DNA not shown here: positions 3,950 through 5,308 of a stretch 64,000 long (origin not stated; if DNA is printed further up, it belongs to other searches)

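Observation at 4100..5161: Uncharacterised P-loop protein translationally coupled between argG and argC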

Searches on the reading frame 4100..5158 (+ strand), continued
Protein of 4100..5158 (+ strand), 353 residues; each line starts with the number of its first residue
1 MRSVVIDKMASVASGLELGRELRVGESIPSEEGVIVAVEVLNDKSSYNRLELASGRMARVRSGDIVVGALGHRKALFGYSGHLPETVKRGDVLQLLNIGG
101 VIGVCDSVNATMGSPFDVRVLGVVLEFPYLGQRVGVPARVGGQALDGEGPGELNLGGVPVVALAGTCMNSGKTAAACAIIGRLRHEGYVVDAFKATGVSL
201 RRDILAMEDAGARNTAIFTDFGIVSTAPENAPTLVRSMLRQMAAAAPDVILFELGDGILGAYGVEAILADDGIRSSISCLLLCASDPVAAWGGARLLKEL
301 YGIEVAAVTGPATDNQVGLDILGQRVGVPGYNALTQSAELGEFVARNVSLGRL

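Call 29: fold_search(model_id=the predicted structure, library=pdb)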
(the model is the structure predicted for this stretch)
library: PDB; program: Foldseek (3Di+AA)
matches with E <= 10: 1522; with E <= 0.001: 106
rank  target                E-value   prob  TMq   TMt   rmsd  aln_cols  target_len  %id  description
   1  1dbs                  1.0e-06  1.00  0.38  0.56   5.7       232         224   17  MECHANISTIC IMPLICATIONS AND FAMILY RELATIONSHIPS FROM THE STRUCTURE OF DETHIOBIOTIN SYNTHETASE (released 1995-04-20)
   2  1dts                  1.3e-06  1.00  0.37  0.56   5.0       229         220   16  CRYSTAL STRUCTURE OF AN ATP DEPENDENT CARBOXYLASE, DETHIOBIOTIN SYNTHASE, AT 1.65 ANGSTROMS RESOLUTION (released 1995-04-20)
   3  1dae                  2.6e-06  1.00  0.35  0.53   5.9       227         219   14  DETHIOBIOTIN SYNTHETASE COMPLEXED WITH 3-(1-AMINOETHYL) NONANEDIOIC ACID (released 1996-06-20)
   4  3of5_A                1.2e-05  1.00  0.40  0.60   4.9       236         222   13  Crystal Structure of a Dethiobiotin Synthetase from Francisella tularensis subsp. tularensis SCHU S4 (released 2011-02-02)
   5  2c03_A                1.2e-05  1.00  0.39  0.46   7.2       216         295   18  GDP COMPLEX OF SRP GTPASE FFH NG DOMAIN (released 2007-02-13)
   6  1jpn_B                1.8e-05  1.00  0.39  0.45   7.2       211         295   18  GMPPNP Complex of SRP GTPase NG Domain (released 2002-02-02)
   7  5gaf_i                1.8e-05  1.00  0.38  0.34   7.7       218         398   17  RNC in complex with SRP (released 2016-02-03)
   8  7o9g                  2.4e-05  1.00  0.40  0.47   9.1       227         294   18  Escherichia coli Ffh in complex with ppGpp (released 2022-02-02)
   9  2j45_A                2.4e-05  1.00  0.37  0.43   7.8       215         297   19  Water structure of T. Aquaticus Ffh NG Domain At 1.1A Resolution (released 2006-11-30)
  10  1jpn_A                3.1e-05  1.00  0.40  0.46   7.0       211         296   18  GMPPNP Complex of SRP GTPase NG Domain (released 2002-02-02)
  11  2c03_B                3.1e-05  1.00  0.40  0.46   7.4       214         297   18  GDP COMPLEX OF SRP GTPASE FFH NG DOMAIN (released 2007-02-13)
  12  2og2                  3.3e-05  1.00  0.40  0.46   6.7       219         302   18  Crystal structure of chloroplast FtsY from Arabidopsis thaliana (released 2007-12-11)
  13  3dm5_B                3.3e-05  1.00  0.39  0.34   7.3       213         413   16  Structures of SRP54 and SRP19, the two proteins assembling the ribonucleic core of the Signal Recognition Particle fro (released 2008-11-04)
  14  2xxa_B                3.3e-05  1.00  0.39  0.47   7.3       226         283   14  The Crystal Structure of the Signal Recognition Particle (SRP) in Complex with its Receptor(SR) (released 2011-03-02)
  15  2hf8_B                3.9e-05  1.00  0.38  0.60   5.2       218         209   15  Crystal structure of HypB from Methanocaldococcus jannaschii in the triphosphate form, in complex with zinc (released 2006-07-04)
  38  3nxs                  2.2e-04  1.00  0.36  0.41   5.2       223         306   15  Crystal structure of LAO/AO transport system from Mycobacterium smegmatis bound to GDP (released 2010-07-28)
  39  2obn_B                2.2e-04  1.00  0.38  0.39   6.3       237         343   14  Crystal structure of a duf1611 family protein (ava_3511) from anabaena variabilis atcc 29413 at 2.30 A resolution (released 2007-01-16)
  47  2obn_A                2.9e-04  1.00  0.37  0.38   5.2       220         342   14  Crystal structure of a duf1611 family protein (ava_3511) from anabaena variabilis atcc 29413 at 2.30 A resolution (released 2007-01-16)
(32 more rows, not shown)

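Call 44: search_solved_structures(query=A2, max_evalue=10, show_alignments=5)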
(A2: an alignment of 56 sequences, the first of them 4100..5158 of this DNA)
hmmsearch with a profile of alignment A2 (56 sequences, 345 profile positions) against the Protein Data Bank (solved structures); distinct sequences matched with E-value up to 10: 38.
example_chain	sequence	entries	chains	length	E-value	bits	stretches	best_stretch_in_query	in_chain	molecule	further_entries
3fgn_A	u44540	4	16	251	0.00024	23.2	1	145-193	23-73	Dethiobiotin synthetase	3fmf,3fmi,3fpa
6cve_A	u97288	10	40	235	0.0012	20.9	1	148-193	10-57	ATP-dependent dethiobiotin synthetase BioD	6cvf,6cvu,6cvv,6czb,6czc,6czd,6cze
6nka_A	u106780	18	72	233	0.0013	20.8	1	148-193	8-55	ATP-dependent dethiobiotin synthetase BioD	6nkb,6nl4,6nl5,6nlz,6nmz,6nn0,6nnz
1rj9_A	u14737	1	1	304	0.0027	19.8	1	107-181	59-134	Signal Recognition Protein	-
4oyh_A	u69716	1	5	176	0.0034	19.5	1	147-203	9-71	Molybdopterin-guanine dinucleotide biosynthesis protein B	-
2j7p_D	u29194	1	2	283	0.0044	19.1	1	107-181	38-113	CELL DIVISION PROTEIN FTSY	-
2cnw_D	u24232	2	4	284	0.0044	19.1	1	107-181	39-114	CELL DIVISION PROTEIN FTSY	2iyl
4wop_A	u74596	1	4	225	0.0046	19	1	149-193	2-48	ATP-dependent dethiobiotin synthetase BioD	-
1okk_D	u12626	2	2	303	0.0054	18.8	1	107-181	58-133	CELL DIVISION PROTEIN FTSY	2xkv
2q9a_A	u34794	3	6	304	0.0054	18.8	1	107-181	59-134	Cell division protein ftsY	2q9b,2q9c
4nkr_A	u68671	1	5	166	0.0083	18.2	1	149-203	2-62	Molybdopterin-guanine dinucleotide biosynthesis protein B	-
1dts_A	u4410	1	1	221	0.02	17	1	152-185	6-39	DETHIOBIOTIN SYNTHETASE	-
1a82_A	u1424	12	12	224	0.02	16.9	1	152-185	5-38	DETHIOBIOTIN SYNTHETASE | PROTEIN (DETHIOBIOTIN SYNTHETASE) | DETHIOBIOTIN SYNTHASE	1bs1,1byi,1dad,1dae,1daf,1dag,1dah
7osv_A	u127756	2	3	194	0.068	15.2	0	263-295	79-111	DeNovoTIM6-SB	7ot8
2f1r_A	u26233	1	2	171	0.069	15.1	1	150-184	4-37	molybdopterin-guanine dinucleotide biosynthesis protein B (mobB)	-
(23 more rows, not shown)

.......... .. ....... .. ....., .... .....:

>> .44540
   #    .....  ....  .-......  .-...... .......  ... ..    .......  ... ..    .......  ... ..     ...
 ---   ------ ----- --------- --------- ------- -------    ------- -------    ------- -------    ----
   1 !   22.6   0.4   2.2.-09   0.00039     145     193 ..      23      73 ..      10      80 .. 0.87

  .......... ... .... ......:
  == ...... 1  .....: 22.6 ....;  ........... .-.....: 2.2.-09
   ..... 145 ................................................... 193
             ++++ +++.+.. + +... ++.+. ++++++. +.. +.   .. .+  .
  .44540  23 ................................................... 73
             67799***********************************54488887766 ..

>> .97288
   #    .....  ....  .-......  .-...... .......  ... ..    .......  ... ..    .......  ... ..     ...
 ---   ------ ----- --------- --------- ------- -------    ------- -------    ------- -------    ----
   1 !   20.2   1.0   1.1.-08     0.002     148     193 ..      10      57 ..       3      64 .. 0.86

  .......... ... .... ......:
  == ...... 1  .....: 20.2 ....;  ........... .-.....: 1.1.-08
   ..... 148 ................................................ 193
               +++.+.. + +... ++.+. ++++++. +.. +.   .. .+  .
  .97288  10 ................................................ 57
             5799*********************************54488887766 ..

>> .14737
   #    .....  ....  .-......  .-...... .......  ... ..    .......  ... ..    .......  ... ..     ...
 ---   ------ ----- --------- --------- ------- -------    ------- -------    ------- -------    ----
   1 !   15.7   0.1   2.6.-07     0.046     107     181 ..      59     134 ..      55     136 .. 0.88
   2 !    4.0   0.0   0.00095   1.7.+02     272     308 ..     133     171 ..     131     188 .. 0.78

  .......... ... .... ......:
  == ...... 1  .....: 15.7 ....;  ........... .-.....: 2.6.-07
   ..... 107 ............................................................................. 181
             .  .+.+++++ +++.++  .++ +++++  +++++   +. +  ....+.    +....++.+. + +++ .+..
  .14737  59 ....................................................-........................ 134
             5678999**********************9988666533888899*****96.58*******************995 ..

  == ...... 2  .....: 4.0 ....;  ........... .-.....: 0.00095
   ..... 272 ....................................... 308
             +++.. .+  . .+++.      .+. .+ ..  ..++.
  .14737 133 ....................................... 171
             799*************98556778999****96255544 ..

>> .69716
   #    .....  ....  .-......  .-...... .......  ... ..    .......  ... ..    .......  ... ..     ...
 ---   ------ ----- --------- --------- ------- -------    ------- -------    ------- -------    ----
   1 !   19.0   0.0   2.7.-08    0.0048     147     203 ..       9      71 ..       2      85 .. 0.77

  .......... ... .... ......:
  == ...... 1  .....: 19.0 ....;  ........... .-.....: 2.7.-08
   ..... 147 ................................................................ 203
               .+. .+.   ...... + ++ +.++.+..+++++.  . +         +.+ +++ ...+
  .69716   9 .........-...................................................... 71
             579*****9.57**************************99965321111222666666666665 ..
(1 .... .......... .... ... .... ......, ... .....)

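Call 45: find_homologous_proteins(query=L055:8001-9026:+, max_evalue=1e-50)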
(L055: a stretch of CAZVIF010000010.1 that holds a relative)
Query L055:8001-9026:+ (342 aa): 6596 proteins with E <= 1e-50 among 8000 candidates; the best 120 are listed.
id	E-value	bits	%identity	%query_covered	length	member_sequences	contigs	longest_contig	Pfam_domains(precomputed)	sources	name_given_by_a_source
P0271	2.2e-204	696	92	100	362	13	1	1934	-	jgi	jgi:hypothetical protein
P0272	8.8e-202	687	91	100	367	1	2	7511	-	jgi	jgi:hypothetical protein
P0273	2.2e-199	679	90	100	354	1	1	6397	-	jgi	jgi:hypothetical protein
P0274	2.2e-199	679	90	100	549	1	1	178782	PF01118.31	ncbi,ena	-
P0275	9.6e-199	677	90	100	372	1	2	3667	-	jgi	jgi:hypothetical protein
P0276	1.7e-198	676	91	100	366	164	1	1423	-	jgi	-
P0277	3.1e-197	672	89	100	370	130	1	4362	-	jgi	jgi:hypothetical protein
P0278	4.7e-197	672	89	100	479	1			-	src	-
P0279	7.0e-197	671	89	100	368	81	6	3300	-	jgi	jgi:hypothetical protein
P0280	1.4e-196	670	89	100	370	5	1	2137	-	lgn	-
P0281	9.0e-195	664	89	100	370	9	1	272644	-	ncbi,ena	-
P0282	1.2e-194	664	89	100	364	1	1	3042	-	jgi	jgi:hypothetical protein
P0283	8.6e-194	661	88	100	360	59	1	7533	-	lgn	-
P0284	1.1e-193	660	89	100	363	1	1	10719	-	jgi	jgi:hypothetical protein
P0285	1.7e-193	660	88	100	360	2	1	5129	-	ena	-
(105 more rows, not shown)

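Call 50: find_encoding_contigs(protein=P0137, flank=8000, max_places=3)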
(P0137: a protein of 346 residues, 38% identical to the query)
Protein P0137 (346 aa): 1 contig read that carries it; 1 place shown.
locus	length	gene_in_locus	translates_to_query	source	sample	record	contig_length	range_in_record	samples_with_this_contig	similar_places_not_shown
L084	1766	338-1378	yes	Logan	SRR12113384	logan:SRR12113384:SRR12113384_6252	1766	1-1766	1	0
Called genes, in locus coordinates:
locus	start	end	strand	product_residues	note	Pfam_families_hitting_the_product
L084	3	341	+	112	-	?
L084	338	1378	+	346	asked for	-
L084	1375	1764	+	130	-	?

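Call 51: find_encoding_contigs(protein=P0204, flank=8000, max_places=3)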
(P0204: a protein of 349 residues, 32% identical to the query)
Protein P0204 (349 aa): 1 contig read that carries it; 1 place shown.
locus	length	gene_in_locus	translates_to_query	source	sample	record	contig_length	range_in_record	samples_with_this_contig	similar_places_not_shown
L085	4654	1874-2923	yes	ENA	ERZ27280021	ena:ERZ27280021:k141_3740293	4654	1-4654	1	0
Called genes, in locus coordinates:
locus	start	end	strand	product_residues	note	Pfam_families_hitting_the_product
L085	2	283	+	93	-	?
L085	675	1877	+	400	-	PF00764:Arginosuc_synth, PF06508:QueC (weak), PF20979:Arginosuc_syn_C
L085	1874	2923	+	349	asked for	-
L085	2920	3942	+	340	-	PF02729:OTCace_N, PF00185:OTCace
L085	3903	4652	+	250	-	?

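Call 52: find_encoding_contigs(protein=P0266, flank=8000, max_places=3)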
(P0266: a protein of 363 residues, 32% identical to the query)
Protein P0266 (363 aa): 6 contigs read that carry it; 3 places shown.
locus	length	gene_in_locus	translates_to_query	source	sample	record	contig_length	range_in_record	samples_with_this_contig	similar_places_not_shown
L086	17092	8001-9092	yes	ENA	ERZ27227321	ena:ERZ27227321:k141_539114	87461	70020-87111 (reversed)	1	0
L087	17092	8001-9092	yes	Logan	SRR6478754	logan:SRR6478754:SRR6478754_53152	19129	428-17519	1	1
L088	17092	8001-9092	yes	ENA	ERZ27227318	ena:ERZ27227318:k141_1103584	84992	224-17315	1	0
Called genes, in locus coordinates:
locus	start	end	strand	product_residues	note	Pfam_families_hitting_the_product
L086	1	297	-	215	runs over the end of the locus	?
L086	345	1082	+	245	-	PF01812:5-FTHF_cyc-lig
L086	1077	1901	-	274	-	-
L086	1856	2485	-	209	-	PF04893:Yip1 (weak)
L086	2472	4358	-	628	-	PF02730:AFOR_N, PF01314:AFOR_C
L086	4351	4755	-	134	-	PF13237:Fer4_10, PF13247:Fer4_11, PF14697:Fer4_21, PF12838:Fer4_7, PF13187:Fer4_9, PF25160:LdpA_Fe-S-bd, PF00037:Fer4, PF12797:Fer4_2, +8 more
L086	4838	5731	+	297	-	-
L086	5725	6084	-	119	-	PF10015:ThermoDBP-RP_arch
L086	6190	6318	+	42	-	-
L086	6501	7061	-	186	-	-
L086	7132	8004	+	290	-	PF02655:ATP-grasp_3, PF08443:RimK, PF02955:GSH-S_ATP, PF07478:Dala_Dala_lig_C (faint)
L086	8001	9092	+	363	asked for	-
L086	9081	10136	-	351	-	-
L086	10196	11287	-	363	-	PF02926:THUMP, PF14419:SPOUT_MTase_2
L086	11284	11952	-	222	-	PF04893:Yip1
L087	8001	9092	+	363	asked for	-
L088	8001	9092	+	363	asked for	-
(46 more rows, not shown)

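Call 69: find_encoding_contigs(protein=P0274, flank=6000, max_places=2)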
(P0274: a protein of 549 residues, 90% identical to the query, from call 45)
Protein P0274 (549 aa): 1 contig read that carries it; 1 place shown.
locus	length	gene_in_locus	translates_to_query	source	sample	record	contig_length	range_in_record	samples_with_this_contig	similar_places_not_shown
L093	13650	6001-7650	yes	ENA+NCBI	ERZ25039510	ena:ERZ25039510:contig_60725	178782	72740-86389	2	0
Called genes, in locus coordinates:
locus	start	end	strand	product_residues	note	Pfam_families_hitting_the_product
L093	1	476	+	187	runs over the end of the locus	PF13548:DUF4126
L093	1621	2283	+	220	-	PF01103:Omp85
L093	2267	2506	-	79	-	-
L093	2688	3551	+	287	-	PF27051:TamB_N (faint)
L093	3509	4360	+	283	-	PF27051:TamB_N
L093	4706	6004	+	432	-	PF04357:TamB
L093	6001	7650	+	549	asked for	PF01118:Semialdhyde_dh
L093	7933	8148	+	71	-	-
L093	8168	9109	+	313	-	PF00696:AA_kinase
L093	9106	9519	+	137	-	PF06906:DUF1272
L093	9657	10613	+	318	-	PF07681:DoxX (weak), PF01988:VIT1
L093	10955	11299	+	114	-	PF00583:Acetyltransf_1, PF13508:Acetyltransf_7 (weak), PF08445:FR47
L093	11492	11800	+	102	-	PF00583:Acetyltransf_1, PF13302:Acetyltransf_3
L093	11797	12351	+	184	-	PF03352:Adenine_glyco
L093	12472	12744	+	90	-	PF00903:Glyoxalase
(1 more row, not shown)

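Call 71: find_encoding_contigs(protein=P0223, flank=8000, max_places=3)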
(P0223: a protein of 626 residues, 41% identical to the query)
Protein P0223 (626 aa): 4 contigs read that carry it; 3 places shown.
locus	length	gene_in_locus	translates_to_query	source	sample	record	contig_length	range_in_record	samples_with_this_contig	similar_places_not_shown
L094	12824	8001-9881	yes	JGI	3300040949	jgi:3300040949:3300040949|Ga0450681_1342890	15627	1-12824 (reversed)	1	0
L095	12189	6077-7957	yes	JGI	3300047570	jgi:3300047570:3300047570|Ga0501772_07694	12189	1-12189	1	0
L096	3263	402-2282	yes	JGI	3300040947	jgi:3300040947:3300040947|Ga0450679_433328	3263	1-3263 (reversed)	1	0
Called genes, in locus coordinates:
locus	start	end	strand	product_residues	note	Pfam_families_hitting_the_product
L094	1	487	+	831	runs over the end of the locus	-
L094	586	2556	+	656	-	PF17804:TSP_NTD, PF00595:PDZ, PF03572:Peptidase_S41, PF11818:DUF3340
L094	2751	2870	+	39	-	-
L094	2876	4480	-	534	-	-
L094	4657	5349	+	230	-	-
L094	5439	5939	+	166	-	-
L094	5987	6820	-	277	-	-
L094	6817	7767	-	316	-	PF00491:Arginase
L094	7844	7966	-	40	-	-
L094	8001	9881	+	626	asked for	PF00696:AA_kinase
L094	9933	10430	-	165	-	PF00578:AhpC-TSA, PF08534:Redoxin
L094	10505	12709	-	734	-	PF16656:Pur_ac_phosph_N, PF00149:Metallophos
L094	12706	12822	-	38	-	?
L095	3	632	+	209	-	?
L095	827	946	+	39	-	-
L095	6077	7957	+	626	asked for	PF00696:AA_kinase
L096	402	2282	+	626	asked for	PF00696:AA_kinase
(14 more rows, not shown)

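Call 75: find_encoding_contigs(protein=P0124, flank=9000, max_places=2)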
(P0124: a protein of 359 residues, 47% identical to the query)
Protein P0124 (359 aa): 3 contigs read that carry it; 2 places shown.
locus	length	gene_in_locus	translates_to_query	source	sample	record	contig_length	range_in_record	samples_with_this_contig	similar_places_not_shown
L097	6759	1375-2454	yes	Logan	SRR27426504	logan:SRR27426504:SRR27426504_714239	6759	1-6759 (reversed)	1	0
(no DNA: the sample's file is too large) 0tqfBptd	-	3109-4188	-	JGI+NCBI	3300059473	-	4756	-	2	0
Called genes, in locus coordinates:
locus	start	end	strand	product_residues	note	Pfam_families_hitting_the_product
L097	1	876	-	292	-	?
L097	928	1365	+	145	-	PF01316:Arg_repressor, PF02863:Arg_repressor_C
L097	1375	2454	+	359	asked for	-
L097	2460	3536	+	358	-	PF01118:Semialdhyde_dh, PF22698:Semialdhyde_dhC_1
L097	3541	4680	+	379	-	PF00202:Aminotran_3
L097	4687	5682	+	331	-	PF02729:OTCace_N, PF00185:OTCace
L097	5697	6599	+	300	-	PF00696:AA_kinase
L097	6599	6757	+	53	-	?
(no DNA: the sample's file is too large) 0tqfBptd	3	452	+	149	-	?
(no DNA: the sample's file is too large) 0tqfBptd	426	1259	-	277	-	-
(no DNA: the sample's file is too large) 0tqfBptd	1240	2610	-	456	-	PF00206:Lyase_1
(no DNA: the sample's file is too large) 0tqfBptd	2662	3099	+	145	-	PF01316:Arg_repressor, PF02863:Arg_repressor_C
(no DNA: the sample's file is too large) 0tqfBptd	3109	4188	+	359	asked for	-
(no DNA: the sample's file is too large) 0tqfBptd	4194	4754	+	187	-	?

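Call 76: find_encoding_contigs(protein=P0140, flank=9000, max_places=2)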
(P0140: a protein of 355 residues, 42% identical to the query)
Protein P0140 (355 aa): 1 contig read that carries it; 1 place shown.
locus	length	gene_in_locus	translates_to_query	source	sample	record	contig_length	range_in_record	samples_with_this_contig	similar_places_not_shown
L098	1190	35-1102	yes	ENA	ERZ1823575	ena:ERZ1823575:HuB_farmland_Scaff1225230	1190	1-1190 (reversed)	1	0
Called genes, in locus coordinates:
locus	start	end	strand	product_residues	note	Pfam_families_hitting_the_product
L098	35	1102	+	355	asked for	-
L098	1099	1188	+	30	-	?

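Call 77: find_encoding_contigs(protein=P0161, flank=9000, max_places=2)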
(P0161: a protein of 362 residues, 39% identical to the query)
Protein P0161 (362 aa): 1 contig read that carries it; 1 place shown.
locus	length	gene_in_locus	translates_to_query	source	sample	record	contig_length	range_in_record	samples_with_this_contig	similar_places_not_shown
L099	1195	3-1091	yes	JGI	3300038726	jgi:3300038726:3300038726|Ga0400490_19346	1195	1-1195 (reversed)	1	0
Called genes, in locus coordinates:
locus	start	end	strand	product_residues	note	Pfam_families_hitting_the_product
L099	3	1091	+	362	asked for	?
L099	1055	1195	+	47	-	?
